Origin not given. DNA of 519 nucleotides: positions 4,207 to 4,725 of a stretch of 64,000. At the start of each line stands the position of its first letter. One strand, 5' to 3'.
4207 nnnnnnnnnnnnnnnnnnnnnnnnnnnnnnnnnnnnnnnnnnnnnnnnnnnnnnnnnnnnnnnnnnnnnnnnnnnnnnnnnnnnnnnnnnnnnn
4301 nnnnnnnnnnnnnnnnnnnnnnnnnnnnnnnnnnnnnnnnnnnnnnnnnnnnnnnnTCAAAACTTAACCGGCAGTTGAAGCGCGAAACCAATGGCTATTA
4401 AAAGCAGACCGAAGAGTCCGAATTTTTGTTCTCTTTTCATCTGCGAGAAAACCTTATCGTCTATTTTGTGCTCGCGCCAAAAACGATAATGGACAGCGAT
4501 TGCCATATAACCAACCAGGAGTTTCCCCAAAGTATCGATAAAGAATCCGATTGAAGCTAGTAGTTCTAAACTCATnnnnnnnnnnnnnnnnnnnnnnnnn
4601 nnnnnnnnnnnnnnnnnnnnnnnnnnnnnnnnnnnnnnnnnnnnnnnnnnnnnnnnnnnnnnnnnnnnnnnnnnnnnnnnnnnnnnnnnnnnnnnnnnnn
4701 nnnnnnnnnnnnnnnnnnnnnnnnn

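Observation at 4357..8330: Tandem GT-C membrane glycosyltransferase paralogs coupled to a Dpm1-like GT2: a candidate polyprenol-phosphate-dependent protein/glycan glycosylation module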

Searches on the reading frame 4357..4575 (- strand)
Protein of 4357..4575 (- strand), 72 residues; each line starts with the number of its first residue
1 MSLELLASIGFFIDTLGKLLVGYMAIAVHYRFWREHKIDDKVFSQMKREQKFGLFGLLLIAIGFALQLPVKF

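Call 57: search_protein_families(library=pfam, proteins=[window:4357-4575:-], max_evalue=0.01)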
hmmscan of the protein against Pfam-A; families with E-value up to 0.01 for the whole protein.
window:4357-4575:- (72 aa): 0 families
